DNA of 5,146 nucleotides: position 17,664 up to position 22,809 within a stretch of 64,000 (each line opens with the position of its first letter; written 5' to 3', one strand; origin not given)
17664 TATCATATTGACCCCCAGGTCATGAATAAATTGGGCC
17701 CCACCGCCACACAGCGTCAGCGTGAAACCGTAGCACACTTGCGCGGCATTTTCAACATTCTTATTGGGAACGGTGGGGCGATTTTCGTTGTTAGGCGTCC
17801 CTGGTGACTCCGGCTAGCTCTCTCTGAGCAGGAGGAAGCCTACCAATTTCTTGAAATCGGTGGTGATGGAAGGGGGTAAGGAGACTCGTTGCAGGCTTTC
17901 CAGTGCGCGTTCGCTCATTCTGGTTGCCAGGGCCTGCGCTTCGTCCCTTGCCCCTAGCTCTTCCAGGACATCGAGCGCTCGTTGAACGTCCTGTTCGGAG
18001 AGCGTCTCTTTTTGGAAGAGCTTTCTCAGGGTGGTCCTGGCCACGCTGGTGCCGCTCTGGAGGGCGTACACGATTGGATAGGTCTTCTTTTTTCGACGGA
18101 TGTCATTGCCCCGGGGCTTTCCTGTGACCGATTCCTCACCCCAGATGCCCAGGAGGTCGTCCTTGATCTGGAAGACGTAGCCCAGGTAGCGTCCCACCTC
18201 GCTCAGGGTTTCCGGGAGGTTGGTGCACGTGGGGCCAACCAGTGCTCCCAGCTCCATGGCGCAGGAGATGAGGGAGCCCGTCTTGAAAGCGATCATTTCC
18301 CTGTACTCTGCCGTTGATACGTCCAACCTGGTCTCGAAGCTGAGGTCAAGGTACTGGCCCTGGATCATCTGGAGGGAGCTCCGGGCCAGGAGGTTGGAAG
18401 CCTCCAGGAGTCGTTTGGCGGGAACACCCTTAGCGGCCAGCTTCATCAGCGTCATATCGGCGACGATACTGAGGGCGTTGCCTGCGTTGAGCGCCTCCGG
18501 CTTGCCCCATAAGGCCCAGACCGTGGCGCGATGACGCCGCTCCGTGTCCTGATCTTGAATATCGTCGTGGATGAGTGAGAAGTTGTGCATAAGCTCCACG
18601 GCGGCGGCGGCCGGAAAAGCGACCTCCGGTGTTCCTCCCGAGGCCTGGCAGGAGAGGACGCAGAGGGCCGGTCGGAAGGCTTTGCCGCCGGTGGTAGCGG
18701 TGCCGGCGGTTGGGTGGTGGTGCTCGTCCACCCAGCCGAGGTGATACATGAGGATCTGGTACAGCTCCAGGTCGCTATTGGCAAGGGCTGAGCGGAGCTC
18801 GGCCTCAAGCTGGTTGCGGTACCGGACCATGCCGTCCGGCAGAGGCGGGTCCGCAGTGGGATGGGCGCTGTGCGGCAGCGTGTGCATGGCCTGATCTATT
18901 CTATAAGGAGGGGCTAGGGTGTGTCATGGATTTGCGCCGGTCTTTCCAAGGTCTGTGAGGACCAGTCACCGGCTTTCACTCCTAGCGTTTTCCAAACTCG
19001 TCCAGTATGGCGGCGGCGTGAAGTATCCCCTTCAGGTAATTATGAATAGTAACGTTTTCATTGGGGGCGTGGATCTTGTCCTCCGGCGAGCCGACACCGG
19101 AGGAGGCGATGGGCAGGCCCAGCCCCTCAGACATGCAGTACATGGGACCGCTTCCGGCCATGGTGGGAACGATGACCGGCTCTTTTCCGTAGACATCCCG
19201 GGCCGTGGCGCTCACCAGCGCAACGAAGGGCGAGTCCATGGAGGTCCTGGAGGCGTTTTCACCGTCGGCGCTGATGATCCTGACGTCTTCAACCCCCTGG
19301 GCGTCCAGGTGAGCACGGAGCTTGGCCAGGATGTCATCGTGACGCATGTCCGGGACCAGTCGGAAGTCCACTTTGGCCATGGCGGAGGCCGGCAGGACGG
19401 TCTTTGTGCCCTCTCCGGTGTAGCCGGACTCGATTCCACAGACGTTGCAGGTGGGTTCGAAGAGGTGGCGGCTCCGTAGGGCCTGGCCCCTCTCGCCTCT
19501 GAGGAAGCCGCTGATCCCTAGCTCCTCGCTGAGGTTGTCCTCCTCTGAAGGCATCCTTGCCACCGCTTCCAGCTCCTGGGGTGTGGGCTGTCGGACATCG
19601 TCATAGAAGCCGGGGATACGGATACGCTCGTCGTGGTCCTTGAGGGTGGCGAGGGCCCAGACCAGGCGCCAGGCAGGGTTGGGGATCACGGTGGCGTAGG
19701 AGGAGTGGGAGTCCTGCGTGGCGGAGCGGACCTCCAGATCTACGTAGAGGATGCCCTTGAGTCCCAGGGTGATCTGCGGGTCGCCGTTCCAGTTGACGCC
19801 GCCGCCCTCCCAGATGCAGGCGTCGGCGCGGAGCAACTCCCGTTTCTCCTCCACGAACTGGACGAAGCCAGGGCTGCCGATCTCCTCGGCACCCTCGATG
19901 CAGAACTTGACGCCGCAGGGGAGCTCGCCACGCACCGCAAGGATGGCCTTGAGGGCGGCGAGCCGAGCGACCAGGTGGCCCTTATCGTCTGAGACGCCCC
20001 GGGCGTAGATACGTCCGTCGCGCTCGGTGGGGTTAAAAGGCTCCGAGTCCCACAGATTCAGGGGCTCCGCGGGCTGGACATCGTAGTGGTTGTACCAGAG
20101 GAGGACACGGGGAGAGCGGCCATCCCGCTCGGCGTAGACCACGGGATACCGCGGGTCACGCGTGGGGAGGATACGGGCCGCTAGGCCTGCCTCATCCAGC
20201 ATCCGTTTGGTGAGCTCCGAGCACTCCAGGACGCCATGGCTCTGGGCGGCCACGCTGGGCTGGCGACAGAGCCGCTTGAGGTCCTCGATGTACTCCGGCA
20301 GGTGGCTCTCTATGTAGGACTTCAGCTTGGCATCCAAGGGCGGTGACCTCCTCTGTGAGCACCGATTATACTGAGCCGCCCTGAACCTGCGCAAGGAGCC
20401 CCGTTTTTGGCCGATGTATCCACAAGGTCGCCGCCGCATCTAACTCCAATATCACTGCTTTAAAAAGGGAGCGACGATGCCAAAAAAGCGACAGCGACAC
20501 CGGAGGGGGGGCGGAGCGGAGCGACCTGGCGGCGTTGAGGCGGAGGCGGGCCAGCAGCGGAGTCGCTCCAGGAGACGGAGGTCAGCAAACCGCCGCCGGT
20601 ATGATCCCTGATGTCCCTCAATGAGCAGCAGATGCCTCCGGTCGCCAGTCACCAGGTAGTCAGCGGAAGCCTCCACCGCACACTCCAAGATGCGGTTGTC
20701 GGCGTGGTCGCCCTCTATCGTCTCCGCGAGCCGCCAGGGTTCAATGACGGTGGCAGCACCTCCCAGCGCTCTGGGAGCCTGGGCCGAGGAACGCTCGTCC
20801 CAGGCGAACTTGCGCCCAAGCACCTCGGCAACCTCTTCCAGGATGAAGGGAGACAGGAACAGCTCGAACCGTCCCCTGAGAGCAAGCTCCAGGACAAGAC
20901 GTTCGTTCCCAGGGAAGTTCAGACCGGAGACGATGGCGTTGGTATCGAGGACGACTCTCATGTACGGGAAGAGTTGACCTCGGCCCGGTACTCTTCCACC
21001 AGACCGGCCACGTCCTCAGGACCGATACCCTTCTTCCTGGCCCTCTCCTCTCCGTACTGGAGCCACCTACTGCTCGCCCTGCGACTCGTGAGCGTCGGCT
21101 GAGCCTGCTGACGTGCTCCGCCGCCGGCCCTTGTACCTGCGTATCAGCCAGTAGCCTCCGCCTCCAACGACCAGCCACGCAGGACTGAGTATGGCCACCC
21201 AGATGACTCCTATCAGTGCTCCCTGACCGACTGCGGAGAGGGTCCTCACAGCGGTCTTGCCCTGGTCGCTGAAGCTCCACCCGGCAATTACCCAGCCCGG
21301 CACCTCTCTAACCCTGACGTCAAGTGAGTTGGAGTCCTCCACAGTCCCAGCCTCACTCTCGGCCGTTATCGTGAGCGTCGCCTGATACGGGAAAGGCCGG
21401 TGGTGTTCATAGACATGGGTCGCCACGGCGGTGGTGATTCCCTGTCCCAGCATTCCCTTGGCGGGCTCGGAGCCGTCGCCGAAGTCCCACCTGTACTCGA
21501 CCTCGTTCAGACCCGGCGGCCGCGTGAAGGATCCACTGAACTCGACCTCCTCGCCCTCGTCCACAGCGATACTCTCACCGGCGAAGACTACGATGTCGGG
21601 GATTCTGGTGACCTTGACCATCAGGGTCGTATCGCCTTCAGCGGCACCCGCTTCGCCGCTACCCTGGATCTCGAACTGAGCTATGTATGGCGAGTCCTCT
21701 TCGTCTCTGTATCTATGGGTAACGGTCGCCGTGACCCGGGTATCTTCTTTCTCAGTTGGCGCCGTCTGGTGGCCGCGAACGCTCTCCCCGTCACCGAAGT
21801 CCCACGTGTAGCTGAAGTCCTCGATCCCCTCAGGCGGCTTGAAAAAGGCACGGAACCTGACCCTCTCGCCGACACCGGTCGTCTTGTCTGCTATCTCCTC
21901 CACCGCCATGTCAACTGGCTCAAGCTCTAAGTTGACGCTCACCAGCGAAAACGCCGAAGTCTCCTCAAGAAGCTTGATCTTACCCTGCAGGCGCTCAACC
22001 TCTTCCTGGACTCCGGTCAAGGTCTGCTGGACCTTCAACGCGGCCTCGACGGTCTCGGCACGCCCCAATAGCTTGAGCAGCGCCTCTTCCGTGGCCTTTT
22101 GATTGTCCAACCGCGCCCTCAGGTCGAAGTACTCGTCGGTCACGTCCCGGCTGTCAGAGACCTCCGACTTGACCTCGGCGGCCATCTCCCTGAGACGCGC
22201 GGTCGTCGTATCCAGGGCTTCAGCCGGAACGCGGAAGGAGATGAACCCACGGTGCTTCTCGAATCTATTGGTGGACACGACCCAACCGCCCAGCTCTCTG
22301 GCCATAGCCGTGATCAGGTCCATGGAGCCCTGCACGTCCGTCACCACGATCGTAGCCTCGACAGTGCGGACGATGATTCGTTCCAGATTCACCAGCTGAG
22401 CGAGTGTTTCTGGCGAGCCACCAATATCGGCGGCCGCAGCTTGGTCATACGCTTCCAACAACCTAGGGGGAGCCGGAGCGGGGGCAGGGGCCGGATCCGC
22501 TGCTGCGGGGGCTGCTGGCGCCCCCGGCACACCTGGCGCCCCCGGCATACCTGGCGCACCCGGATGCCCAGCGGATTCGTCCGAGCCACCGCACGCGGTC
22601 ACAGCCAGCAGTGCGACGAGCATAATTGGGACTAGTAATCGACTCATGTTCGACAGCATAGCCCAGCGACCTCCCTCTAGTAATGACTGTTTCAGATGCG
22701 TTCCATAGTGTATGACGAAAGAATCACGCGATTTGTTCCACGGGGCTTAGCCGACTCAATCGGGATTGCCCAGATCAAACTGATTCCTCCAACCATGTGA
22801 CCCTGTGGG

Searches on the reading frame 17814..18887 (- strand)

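Call 46: search_protein_families(library=pfam, proteins=[window:17814-18887:-], max_evalue=0.0001)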
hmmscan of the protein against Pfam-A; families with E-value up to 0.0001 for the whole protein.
window:17814-18887:- (357 aa): 1 family
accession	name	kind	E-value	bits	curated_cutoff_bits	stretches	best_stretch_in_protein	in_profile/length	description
PF00348.22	polyprenyl_synt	-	4.6e-61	206.6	27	1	63-306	11-249/251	Polyprenyl synthetase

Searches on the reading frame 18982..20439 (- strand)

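Call 46: search_protein_families(library=pfam, proteins=[window:18982-20439:-], max_evalue=0.0001)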
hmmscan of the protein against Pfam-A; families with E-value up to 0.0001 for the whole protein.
window:18982-20439:- (485 aa): 2 families
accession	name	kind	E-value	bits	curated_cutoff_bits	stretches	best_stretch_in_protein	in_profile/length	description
PF01546.33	Peptidase_M20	-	2.7e-33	116.1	24.6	1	115-479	2-204/206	Peptidase family M20/M25/M40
PF07687.19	M20_dimer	-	4.3e-14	52.8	21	1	226-385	2-106/107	Peptidase dimerisation domain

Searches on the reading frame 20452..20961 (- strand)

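Call 46: search_protein_families(library=pfam, proteins=[window:20452-20961:-], max_evalue=0.0001)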
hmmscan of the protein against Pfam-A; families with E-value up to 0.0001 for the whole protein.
window:20452-20961:- (169 aa): 1 family
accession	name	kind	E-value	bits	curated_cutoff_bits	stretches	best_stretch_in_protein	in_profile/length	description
PF13470.12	PIN_3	-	1.1e-19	71.8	27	1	2-109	1-115/115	PIN domain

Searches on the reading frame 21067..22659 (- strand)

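Call 46: search_protein_families(library=pfam, proteins=[window:21067-22659:-], max_evalue=0.0001)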
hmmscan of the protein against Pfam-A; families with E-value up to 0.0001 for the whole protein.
window:21067-22659:- (530 aa): 3 families
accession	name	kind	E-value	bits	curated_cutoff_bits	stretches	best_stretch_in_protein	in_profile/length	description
PF14257.11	DUF4349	-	1.5e-33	116.4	27.7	1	95-248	2-158/213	Domain of unknown function (DUF4349)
PF18911.6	PKD_4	-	3.9e-20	72.1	27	2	358-444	7-81/85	PKD domain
PF00801.26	PKD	-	3.8e-11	43.3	23.5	0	360-421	5-57/80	PKD domain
